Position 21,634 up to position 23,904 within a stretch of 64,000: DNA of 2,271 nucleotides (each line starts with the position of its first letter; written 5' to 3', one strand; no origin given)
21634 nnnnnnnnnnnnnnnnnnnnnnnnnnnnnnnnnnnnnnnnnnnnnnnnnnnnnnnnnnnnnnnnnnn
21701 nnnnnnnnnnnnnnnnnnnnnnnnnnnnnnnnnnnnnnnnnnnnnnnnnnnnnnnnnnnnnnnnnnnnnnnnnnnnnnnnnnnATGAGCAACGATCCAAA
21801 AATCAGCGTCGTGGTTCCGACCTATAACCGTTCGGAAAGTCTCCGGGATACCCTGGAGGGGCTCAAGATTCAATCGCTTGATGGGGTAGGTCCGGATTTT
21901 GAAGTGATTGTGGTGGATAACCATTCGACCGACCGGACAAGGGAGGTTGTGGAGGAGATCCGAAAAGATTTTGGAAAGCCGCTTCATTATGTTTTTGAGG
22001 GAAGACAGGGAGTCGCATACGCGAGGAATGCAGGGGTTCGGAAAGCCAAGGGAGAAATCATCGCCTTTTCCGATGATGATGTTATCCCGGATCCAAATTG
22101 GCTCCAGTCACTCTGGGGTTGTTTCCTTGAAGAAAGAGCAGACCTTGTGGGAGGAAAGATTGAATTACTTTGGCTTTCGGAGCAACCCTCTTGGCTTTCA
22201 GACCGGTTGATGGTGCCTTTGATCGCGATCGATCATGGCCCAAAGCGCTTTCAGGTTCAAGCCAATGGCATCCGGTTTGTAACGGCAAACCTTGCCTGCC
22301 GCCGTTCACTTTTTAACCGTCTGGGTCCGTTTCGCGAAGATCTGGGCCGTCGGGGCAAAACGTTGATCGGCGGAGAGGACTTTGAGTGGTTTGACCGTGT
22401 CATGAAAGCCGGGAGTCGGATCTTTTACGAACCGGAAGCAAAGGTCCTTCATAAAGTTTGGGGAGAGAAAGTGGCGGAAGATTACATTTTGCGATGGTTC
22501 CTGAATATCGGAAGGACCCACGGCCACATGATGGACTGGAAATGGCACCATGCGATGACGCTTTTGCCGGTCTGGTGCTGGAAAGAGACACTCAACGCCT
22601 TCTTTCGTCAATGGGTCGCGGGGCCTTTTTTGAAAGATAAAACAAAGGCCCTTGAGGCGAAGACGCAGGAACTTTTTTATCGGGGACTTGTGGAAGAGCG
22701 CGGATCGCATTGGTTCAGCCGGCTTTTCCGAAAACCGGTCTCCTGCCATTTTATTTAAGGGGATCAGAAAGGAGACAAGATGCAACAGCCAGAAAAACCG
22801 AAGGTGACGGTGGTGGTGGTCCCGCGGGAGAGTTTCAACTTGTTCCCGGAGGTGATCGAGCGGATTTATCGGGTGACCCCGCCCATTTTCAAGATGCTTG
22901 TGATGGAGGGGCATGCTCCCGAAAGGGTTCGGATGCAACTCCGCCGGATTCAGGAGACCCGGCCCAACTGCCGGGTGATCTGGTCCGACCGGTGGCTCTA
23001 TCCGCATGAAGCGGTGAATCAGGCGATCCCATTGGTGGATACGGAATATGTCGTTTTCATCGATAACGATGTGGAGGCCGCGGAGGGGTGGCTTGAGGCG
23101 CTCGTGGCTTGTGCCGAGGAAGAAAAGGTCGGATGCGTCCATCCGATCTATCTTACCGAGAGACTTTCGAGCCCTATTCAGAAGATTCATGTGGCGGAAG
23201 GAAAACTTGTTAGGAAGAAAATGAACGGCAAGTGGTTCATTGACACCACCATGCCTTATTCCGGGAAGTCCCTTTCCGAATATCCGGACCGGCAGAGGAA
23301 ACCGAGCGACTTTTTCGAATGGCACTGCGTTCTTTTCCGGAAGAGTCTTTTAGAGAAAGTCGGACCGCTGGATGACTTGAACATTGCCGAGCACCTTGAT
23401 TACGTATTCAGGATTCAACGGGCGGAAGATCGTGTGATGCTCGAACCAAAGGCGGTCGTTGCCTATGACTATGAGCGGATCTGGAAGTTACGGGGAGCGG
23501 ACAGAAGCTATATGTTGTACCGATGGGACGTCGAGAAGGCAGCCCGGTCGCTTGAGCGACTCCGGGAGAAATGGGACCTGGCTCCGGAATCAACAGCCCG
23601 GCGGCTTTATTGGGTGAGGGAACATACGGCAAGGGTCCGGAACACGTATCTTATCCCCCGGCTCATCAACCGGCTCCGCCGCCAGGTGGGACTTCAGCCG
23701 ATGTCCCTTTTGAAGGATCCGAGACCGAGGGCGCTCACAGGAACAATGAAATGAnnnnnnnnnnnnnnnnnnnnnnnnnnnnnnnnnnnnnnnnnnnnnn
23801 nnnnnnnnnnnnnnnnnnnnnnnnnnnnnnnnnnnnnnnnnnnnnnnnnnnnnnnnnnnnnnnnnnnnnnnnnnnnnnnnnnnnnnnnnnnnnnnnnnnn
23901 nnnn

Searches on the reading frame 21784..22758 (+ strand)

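Call 9: search_protein_families(library=pfam, max_evalue=0.000001, proteins=[window:21784-22758:+])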
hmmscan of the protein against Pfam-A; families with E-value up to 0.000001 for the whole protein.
window:21784-22758:+ (324 aa): 3 families
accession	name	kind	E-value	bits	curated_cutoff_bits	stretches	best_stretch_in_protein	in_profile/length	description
PF00535.33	Glycos_transf_2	-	7.7e-33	114.2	23.3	1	8-177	1-164/168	Glycosyl transferase family 2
PF13641.12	Glyco_tranf_2_3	-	2.8e-17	63.9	27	1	5-223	1-211/230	Glycosyltransferase like family 2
PF10111.15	Glyco_tranf_2_2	-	1.5e-09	38.2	27.3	1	8-101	1-93/276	Glycosyltransferase like family 2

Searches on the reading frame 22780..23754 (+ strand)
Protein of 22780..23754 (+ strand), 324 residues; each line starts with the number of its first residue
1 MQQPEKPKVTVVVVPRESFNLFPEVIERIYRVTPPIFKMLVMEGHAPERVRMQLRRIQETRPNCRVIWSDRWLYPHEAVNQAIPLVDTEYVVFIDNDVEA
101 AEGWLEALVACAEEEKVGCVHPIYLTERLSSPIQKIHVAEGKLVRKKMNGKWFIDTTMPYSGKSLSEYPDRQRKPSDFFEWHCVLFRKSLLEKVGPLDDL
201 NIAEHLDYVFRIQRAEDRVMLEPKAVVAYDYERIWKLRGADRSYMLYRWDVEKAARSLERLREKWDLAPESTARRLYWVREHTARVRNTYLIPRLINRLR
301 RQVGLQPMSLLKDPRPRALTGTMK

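Call 9: search_protein_families(library=pfam, max_evalue=0.000001, proteins=[window:22780-23754:+])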
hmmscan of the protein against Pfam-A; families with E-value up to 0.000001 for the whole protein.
window:22780-23754:+ (324 aa): 1 family
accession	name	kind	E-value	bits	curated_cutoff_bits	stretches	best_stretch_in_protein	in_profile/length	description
PF00535.33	Glycos_transf_2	-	8.7e-13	49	23.3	1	19-194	10-167/168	Glycosyl transferase family 2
